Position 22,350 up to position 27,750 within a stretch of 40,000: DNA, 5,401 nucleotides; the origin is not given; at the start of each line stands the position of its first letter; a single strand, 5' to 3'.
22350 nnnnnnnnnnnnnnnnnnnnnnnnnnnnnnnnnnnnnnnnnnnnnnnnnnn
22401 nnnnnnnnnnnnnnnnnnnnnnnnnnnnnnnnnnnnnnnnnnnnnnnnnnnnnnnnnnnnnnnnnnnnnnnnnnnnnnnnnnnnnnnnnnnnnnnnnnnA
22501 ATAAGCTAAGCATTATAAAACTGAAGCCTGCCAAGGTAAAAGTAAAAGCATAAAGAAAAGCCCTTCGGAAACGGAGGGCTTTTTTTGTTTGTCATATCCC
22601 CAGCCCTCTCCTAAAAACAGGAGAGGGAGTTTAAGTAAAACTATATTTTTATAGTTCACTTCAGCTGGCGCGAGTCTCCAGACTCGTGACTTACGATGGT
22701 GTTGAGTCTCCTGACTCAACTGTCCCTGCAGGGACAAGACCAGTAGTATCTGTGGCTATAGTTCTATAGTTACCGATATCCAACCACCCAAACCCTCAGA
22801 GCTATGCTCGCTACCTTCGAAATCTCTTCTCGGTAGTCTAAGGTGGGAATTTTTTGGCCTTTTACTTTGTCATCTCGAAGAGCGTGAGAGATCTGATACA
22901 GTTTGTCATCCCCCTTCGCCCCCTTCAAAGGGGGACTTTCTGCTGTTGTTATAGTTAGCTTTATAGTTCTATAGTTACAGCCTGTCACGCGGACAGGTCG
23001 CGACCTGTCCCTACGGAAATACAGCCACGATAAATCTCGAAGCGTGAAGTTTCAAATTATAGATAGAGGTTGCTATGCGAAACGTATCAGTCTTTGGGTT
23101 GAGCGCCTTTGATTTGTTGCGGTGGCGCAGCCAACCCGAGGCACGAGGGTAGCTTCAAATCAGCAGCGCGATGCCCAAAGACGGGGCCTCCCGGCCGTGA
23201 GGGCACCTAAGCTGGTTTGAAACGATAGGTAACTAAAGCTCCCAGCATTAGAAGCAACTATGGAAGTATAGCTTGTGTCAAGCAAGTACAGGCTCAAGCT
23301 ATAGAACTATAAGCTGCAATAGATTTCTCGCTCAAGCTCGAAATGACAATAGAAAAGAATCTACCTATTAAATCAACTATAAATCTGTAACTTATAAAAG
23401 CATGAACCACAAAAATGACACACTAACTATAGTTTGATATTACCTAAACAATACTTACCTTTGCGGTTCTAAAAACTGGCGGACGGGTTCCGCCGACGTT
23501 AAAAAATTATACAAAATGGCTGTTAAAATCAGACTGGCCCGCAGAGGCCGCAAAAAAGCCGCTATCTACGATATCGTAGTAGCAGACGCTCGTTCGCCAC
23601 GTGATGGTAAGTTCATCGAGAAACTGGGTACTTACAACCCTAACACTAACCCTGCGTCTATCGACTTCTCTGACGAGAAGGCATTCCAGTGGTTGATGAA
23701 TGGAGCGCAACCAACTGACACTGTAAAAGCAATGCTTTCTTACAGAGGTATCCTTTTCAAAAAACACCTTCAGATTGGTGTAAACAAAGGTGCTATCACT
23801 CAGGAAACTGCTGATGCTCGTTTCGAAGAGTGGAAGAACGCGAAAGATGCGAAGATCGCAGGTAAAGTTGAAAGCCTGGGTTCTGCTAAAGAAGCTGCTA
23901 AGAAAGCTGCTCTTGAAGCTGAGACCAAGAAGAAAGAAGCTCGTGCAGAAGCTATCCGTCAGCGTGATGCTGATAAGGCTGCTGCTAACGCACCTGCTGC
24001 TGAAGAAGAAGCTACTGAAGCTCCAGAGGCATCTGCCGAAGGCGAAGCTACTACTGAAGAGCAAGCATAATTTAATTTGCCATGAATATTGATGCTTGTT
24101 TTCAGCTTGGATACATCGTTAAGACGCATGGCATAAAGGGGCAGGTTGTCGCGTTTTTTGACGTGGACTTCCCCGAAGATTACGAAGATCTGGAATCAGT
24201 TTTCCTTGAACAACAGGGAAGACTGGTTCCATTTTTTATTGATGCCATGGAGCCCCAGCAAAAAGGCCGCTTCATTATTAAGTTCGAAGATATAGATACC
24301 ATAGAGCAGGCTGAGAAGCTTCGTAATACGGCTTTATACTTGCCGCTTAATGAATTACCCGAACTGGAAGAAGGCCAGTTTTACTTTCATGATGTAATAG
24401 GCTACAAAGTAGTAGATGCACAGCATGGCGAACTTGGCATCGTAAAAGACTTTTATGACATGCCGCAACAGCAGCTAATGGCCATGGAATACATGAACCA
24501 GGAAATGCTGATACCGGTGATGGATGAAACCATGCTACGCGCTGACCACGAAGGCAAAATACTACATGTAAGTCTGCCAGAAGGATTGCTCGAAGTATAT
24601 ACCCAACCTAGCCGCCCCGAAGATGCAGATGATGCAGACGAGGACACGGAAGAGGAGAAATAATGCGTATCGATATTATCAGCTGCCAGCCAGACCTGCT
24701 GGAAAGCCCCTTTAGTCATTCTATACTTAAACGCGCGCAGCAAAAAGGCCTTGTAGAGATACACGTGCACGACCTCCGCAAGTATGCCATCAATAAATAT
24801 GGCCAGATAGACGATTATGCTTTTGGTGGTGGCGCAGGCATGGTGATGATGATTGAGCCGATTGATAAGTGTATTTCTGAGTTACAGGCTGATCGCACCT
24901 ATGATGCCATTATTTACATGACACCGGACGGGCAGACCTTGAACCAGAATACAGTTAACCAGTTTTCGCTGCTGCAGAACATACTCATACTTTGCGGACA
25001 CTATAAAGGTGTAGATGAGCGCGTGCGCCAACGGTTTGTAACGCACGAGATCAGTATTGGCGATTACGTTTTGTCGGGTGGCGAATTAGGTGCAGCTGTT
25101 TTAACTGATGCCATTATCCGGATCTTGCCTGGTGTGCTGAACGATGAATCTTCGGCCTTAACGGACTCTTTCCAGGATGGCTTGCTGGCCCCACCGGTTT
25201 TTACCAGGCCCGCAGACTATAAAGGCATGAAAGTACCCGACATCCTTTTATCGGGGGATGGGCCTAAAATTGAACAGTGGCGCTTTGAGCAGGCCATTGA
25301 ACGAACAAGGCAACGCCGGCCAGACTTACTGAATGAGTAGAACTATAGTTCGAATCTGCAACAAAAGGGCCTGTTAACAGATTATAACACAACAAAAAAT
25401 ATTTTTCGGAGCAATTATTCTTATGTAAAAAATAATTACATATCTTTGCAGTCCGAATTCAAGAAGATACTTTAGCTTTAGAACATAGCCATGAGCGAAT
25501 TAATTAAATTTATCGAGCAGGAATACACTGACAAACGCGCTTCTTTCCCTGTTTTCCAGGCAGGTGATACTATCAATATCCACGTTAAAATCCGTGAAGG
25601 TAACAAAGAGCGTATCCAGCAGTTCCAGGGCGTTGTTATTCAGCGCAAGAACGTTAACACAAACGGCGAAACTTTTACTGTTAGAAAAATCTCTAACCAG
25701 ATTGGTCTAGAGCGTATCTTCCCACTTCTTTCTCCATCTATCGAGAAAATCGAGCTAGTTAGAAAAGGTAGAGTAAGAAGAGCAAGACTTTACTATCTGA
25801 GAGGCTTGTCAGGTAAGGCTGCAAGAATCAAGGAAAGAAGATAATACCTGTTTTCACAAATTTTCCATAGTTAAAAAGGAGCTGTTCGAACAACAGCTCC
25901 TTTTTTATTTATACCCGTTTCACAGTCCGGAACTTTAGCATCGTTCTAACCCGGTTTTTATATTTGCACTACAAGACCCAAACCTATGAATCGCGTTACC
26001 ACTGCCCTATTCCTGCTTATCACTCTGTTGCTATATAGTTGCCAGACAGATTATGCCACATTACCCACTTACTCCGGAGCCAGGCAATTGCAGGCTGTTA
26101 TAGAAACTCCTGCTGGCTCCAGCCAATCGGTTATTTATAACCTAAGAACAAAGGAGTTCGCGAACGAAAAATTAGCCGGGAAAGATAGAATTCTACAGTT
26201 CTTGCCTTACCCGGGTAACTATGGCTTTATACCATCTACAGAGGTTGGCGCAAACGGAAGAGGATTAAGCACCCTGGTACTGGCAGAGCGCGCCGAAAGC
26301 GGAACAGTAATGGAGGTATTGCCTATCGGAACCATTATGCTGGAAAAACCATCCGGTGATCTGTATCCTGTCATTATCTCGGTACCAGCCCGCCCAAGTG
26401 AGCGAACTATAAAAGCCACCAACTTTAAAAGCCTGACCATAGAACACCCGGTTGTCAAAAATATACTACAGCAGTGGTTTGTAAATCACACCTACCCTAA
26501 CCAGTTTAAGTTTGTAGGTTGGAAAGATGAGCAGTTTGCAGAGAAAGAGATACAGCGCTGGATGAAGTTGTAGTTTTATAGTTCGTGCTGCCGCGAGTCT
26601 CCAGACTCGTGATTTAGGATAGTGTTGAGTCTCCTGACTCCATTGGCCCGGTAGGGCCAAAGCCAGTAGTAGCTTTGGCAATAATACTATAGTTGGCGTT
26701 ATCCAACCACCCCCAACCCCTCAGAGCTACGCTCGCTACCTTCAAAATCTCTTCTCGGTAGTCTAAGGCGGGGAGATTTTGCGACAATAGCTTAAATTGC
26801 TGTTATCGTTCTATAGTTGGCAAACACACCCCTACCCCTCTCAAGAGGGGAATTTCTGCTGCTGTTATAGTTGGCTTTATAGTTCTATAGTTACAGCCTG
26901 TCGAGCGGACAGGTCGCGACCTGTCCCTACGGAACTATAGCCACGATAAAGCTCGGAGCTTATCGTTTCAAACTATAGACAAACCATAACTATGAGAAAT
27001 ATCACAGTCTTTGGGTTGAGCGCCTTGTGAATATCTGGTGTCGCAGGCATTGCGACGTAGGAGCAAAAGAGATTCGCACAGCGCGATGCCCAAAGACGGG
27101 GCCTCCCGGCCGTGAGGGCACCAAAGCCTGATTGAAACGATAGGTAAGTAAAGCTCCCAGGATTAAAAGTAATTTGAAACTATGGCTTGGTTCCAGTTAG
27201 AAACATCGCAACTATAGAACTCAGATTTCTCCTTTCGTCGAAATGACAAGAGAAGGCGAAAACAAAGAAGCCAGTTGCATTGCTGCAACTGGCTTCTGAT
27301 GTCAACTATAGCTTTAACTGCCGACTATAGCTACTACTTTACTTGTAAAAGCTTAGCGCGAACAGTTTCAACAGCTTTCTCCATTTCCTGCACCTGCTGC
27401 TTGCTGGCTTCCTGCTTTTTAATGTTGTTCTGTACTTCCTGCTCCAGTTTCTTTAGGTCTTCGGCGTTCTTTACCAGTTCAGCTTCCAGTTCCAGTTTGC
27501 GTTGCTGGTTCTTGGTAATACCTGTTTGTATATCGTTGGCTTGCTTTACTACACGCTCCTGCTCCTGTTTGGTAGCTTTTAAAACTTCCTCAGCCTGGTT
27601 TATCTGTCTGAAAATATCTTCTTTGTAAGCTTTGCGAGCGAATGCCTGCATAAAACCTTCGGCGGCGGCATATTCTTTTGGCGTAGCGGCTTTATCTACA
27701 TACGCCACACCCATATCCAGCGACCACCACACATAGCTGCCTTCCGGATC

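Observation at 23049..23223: Conserved ~180-nt multi-helix core with compensatory changes: candidate novel structured RNA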

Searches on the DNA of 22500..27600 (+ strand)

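Call 6: search_rna_families(source=window, start=22500, end=27600, threshold=evalue, max_evalue=10)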
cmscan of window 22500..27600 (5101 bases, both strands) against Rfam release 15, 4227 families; matches with E-value up to 10: 19.
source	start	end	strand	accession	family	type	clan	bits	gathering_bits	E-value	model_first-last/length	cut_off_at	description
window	22552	22656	-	RF01859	Phe_leader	Cis-reg; leader;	-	30.9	55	0.029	1-125/125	no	Phenylalanine leader peptide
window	22500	22594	+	RF00557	L10_leader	Cis-reg; leader;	-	26.1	44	0.29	47-138/138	5'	Ribosomal protein L10 leader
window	23471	23540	+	RF02077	STnc220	Gene; sRNA;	-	26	60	0.31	1-79/79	no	Salmonella enterica sRNA STnc220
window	22549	22630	-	RF01772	rnk_pseudo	Cis-reg; leader;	-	25.7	55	0.32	1-108/108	no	Pseudomonas rnk leader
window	22507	22636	+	RF00515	PyrR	Cis-reg;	-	23.6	54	5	1-115/115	no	PyrR binding site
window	25771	25908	+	RF02449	ncr1015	Gene; sRNA;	-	23.3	60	5.7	1-121/121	no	Bacillus sRNA ncr1015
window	25873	25909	+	RF04343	Plastid-psbA-2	Cis-reg;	CL00153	22.5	55.8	0.78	1-60/60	no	Plastid-psbA-2 3UTR RNA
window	27261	27354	-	RF00378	Qrr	Gene; sRNA;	-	21.8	50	1.3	1-108/108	no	Qrr RNA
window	22500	22658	+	RF01407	STnc560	Gene; sRNA;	-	21.4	55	0.24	54-214/214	5'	STnc560 Hfq binding RNA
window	22723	22882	-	RF02161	PART1_3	Gene; lncRNA;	-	20.8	40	0.23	1-131/131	no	Prostate androgen-regulated transcript 1 conserved region 3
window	22583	22757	-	RF00403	SNORA41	Gene; snRNA; snoRNA; HACA-box;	-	20.3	80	6.9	1-133/133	no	Small nucleolar RNA SNORA41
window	22514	22587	+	RF01859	Phe_leader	Cis-reg; leader;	-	20.2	55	6.9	1-125/125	no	Phenylalanine leader peptide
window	22510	22588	+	RF00506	Thr_leader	Cis-reg; leader;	-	19.3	55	3.6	1-118/118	no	Threonine operon leader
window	22551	22627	-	RF00506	Thr_leader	Cis-reg; leader;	-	18.3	55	6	1-118/118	no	Threonine operon leader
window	25857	25913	-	RF03464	mir-465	Gene; miRNA;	CL00136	17.5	65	9.8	1-79/79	no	mir-465 microRNA precursor family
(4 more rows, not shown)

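Call 34: build_rna_model(alignment_id=A4, structure=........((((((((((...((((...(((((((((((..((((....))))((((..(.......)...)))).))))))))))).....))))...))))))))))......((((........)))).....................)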
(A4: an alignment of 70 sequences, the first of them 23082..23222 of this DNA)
Model R1 built from alignment A4 (70 sequences, 152 columns); structure: as given.
model positions 141; base pairs 37; branch points 2; effective number of sequences 1.69; information 0.59 bits per position. Calibrated on 0.2 Mb of random sequence (short: E-values are rough).
structure used (alignment columns):
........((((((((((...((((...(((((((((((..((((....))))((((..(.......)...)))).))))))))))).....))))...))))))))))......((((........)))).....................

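Call 35: search_with_rna_model(model_id=R1, sources=[window, L001, L002, L003, L004, L005, L006, L007, L008, L009, L010, L011, L012, L013, L014, L015, L016, L017, L018, L019, L021, L022, L023, L024, L025, L026, L027, L028, L029, L030, L031, L033, L034, L035, L036, L037, L038, L039, L040, L041, L042, L043, L044, L045, L046, L047, L048, L049, L050, L051, L052, L053, L054, L055, L056, L057, L058, L059, L060, L061, L062, L063, L064, L065, L066, L067, L068, L069, L070, L071, L074, L096, L112, L114, L121, L146], max_evalue=1, make_alignment=true)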
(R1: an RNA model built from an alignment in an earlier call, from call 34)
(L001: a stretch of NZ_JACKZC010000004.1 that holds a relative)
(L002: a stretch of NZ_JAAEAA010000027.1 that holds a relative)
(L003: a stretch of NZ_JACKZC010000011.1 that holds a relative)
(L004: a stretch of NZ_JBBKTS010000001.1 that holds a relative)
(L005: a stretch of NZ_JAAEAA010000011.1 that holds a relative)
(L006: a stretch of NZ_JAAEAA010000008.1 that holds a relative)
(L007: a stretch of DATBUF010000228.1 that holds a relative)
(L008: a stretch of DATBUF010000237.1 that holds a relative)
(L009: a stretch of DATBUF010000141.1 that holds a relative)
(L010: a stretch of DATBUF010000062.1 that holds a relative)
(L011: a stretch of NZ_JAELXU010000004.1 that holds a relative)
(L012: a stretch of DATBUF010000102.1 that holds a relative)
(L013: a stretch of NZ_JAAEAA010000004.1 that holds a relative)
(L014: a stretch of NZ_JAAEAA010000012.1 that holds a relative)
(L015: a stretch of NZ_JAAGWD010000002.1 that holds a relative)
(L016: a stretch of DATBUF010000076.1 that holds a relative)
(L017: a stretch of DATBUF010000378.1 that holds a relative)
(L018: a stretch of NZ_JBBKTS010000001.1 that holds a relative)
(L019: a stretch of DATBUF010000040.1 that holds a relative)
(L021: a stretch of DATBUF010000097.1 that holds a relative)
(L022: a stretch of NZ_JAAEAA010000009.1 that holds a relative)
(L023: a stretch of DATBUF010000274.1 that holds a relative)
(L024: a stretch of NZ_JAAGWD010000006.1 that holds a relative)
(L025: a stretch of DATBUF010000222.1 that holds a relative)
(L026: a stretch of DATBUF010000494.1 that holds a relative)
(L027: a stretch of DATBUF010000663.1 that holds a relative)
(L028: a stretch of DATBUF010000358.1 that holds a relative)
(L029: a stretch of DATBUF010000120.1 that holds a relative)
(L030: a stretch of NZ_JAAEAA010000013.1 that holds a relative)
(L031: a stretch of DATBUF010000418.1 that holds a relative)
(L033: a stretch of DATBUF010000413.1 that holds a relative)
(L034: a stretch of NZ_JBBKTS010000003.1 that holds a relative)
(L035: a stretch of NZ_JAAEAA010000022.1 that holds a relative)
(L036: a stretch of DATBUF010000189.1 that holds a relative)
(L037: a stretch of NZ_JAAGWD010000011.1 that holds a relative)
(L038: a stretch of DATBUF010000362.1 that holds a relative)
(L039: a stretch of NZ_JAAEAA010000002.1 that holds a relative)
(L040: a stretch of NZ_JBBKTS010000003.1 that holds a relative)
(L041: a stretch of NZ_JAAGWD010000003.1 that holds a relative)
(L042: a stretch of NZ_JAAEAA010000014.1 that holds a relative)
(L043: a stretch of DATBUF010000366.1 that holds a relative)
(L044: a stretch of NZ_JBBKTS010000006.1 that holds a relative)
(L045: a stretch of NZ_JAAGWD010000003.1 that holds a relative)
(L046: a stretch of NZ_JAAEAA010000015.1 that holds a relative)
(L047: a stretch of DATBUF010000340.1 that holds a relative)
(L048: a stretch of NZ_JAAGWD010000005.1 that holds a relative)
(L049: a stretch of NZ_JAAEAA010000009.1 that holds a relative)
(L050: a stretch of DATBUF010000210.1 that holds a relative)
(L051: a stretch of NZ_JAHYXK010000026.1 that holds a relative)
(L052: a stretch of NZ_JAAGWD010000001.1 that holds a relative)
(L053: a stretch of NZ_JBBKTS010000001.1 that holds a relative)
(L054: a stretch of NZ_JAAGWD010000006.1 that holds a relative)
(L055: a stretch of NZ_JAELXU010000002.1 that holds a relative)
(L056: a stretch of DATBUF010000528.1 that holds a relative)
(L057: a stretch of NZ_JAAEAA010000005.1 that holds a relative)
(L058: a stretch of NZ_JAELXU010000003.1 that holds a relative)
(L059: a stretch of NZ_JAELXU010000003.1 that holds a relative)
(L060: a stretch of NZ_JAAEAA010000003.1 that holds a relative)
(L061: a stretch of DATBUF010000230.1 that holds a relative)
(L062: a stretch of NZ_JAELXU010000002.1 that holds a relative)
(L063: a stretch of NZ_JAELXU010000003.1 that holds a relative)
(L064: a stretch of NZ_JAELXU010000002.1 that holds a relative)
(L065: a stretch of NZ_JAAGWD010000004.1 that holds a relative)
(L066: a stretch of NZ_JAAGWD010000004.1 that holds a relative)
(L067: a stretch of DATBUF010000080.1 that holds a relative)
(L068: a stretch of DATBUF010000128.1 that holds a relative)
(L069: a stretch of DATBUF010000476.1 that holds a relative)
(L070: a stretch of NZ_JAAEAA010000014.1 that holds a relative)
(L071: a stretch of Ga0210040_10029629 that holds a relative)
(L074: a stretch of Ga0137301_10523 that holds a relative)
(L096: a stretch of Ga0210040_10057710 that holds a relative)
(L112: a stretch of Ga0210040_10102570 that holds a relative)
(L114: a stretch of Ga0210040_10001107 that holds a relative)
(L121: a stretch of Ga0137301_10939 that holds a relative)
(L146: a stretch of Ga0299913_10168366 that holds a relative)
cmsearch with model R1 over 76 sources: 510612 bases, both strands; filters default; matches with E-value up to 1: 93.
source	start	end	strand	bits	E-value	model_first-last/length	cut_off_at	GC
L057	6234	6375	-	162.6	9.1e-52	1-141/141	no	0.56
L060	1725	1865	-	159.6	9.4e-51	1-141/141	no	0.56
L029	192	332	+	159.3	1.2e-50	1-141/141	no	0.6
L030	2170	2311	-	158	3.3e-50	1-141/141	no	0.58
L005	2234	2374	-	157.2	5.7e-50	1-141/141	no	0.58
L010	1749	1889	-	156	1.5e-49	1-141/141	no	0.59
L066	624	764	+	155.5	2.1e-49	1-141/141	no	0.61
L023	3172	3312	-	155.3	2.5e-49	1-141/141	no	0.58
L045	4621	4762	-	154.8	3.7e-49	1-141/141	no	0.54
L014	2449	2589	+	154.2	5.8e-49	1-141/141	no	0.6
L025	1216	1356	+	154.2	5.9e-49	1-141/141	no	0.57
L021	4223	4363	-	153.3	1.2e-48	1-141/141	no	0.59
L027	1932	2073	+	152.8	1.8e-48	1-141/141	no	0.6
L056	230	369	+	152.3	2.6e-48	1-141/141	no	0.58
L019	343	483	-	151.1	6.6e-48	1-141/141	no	0.59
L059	6370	6511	+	150.7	8.7e-48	1-141/141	no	0.56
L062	4245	4387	+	150.3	1.2e-47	1-141/141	no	0.56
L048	5189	5328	+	149.8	1.7e-47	1-141/141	no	0.55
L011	2360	2498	-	149.6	2e-47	1-141/141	no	0.55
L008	2128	2268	-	149.5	2.3e-47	1-141/141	no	0.59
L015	5054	5197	+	149.4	2.5e-47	1-141/141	no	0.64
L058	2604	2743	-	148.6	4.5e-47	1-141/141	no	0.58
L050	1278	1417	+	148.5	4.9e-47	1-141/141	no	0.57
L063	4337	4476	-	148.1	6.6e-47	1-141/141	no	0.56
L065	3932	4075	+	148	6.9e-47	1-141/141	no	0.6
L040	4333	4472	-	148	7.2e-47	1-141/141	no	0.51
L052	5014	5157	+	148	7.3e-47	1-141/141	no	0.6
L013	2519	2658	-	147.7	9.1e-47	1-141/141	no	0.59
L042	3739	3878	+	147.6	9.5e-47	1-141/141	no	0.6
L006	6230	6369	+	147.6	1e-46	1-141/141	no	0.59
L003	920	1061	-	147.2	1.3e-46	1-141/141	no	0.58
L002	7826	7967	-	146.6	2.1e-46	1-141/141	no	0.57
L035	4530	4669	+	146.4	2.5e-46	1-141/141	no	0.6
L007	2590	2728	+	146.1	3.2e-46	1-141/141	no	0.58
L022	1117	1256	-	145.8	3.9e-46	1-141/141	no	0.6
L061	82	220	+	145.4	5.2e-46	1-141/141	no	0.57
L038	76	217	+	145.1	6.5e-46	1-141/141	no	0.58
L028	239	377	+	144.8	8.6e-46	1-141/141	no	0.57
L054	2747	2885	+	144.5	1e-45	1-141/141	no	0.56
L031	396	534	+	144.4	1.1e-45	1-141/141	no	0.58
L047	4035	4173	-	143.9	1.7e-45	1-141/141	no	0.6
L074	2031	2168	-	143.3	2.6e-45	1-141/141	no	0.57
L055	5702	5840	-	142.9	3.7e-45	1-141/141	no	0.55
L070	3407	3546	+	142.8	4e-45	1-141/141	no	0.57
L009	3832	3970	-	142.6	4.6e-45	1-141/141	no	0.58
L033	4211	4349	-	142.3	5.7e-45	1-141/141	no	0.58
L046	2483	2621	-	142.3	5.9e-45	1-141/141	no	0.55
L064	7130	7268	+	139.9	3.6e-44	1-141/141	no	0.58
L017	1729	1867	+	139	7.2e-44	1-141/141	no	0.58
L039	7083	7222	-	138.3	1.3e-43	1-141/141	no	0.57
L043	2991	3129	-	138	1.7e-43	1-141/141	no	0.59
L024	1537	1676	+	137.9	1.7e-43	1-141/141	no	0.56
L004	1863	2004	-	137.4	2.6e-43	1-141/141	no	0.51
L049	6242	6403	+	137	3.5e-43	1-141/141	no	0.59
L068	952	1090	-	136.6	4.9e-43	1-141/141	no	0.58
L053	1688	1831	-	136.3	5.8e-43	1-141/141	no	0.58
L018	4059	4197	-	135.8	8.6e-43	1-141/141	no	0.54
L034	2993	3137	-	135.8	8.9e-43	1-141/141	no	0.57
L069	1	131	+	134.7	2.1e-42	12-141/141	5'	0.6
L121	161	300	+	133.6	4.8e-42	1-141/141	no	0.53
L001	4183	4323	+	130.8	4.1e-41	1-141/141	no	0.61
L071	3185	3323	+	130.4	5.9e-41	1-141/141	no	0.57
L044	4270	4410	-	129.3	1.4e-40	1-141/141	no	0.55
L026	173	309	+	125.8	2.1e-39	1-141/141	no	0.53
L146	1250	1390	-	122.1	3.5e-38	1-141/141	no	0.53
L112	191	350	-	121.2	7.2e-38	1-141/141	no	0.59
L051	3711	3851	+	120.6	1.1e-37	1-141/141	no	0.55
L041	5459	5601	-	120.3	1.4e-37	1-141/141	no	0.64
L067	1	118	+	112.3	6.6e-35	24-141/141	5'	0.6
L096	337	479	+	109.1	7.7e-34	1-141/141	no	0.65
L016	5136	5251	-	105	2e-32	24-141/141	5'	0.6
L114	980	1118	-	104.4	3e-32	1-141/141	no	0.65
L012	1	92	+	71.7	2.8e-21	48-141/141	5'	0.62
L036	1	92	+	69.8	1.2e-20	48-141/141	5'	0.61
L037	1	82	+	65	5.1e-19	59-141/141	5'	0.6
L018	4091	4222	+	38.3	4.4e-10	1-141/141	no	0.48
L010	1781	1909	+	23.3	4.8e-05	1-141/141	no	0.55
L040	4365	4497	+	21.3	0.00022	1-141/141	no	0.49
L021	4255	4394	+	20.8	0.00032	1-141/141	no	0.54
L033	4249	4341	+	20.8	0.00034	9-101/141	no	0.58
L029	167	300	-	20.2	0.00052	1-141/141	no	0.54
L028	207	347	-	20.1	0.00058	1-141/141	no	0.55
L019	375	517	+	19.6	0.00082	1-141/141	no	0.53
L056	238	330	-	18.3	0.0023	9-101/141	no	0.59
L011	2392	2524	+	18.2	0.0026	1-141/141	no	0.5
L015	5062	5157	-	17.7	0.0036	9-101/141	no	0.62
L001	7854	7914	+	17.3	0.0049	1-141/141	no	0.54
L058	2636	2775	+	16.7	0.008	1-141/141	no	0.54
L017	1696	1837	-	16.6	0.0084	1-141/141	no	0.54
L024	1513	1644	-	14.3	0.049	1-141/141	no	0.5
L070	3375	3514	-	13.4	0.099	1-141/141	no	0.51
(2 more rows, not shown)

Alignment A5: 93 matches aligned to the model, 227 columns, each read 5' to 3' on its own strand. Consensus structure (alignment columns), stored with it:
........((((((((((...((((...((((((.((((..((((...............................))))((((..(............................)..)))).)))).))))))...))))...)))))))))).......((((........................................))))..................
